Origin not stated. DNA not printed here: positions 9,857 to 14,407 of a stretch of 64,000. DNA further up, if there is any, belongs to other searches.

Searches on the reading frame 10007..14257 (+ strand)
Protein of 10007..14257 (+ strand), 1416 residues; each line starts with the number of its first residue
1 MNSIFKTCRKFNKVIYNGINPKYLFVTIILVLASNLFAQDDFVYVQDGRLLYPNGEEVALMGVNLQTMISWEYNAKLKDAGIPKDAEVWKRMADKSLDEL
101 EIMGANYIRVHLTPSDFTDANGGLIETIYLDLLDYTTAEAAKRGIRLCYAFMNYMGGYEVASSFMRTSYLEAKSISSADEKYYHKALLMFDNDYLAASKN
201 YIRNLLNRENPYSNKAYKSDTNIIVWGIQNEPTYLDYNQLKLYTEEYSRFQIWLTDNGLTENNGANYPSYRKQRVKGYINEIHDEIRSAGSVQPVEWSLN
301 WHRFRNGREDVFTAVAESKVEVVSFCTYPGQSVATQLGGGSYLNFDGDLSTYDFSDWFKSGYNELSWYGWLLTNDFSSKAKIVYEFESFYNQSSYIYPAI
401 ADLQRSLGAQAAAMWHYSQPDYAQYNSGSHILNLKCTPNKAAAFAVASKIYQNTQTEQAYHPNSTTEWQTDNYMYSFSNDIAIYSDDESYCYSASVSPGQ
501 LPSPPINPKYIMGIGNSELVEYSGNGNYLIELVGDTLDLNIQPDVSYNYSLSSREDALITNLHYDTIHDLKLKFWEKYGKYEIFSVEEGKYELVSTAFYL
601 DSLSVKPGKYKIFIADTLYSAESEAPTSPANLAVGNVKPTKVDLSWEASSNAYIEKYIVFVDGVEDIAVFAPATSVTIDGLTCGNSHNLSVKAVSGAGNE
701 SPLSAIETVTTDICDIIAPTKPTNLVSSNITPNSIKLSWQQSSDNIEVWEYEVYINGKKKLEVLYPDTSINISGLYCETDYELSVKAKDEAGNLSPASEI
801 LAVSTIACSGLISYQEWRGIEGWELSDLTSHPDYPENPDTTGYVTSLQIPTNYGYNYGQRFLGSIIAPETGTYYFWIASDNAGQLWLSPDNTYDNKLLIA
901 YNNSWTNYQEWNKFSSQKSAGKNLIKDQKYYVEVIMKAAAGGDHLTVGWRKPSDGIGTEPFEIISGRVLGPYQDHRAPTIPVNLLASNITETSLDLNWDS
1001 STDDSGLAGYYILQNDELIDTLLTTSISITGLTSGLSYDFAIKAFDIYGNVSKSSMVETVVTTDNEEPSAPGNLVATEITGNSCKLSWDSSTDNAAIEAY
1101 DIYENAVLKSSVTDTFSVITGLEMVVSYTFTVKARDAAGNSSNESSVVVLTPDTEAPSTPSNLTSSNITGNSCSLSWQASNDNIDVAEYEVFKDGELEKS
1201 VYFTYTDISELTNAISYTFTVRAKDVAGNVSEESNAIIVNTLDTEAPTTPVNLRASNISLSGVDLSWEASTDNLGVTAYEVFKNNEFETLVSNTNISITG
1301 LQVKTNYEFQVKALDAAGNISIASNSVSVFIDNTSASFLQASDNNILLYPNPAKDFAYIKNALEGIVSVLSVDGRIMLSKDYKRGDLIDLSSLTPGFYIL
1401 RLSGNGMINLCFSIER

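Call 46: search_protein_families(library=pfam, proteins=[window:10007-14257:+], max_evalue=0.00001)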
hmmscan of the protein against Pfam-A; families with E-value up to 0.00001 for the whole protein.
window:10007-14257:+ (1416 aa): 6 families
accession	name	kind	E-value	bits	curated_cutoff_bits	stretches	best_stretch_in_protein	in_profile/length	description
PF00041.27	fn3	-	3.1e-58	194.4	25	6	721-801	2-81/84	Fibronectin type III domain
PF16893.11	fn3_2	-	9.8e-22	77.4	27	0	719-804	3-88/89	Fibronectin type III domain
PF25059.1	FN3_DSCAM-DSCAML_C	-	1.3e-11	45.1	39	0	672-712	43-83/89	DSCAM/DSCAML C-terminal Fn3-like domain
PF19077.6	Big_13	-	1.4e-09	38.7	27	0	1214-1237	74-98/102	Bacterial Ig-like domain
PF07691.17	PA14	-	3e-08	34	24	1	845-953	34-137/147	PA14 domain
PF18962.6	Por_Secre_tail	-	6.3e-07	30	27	1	1348-1405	1-65/75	Secretion system C-terminal sorting domain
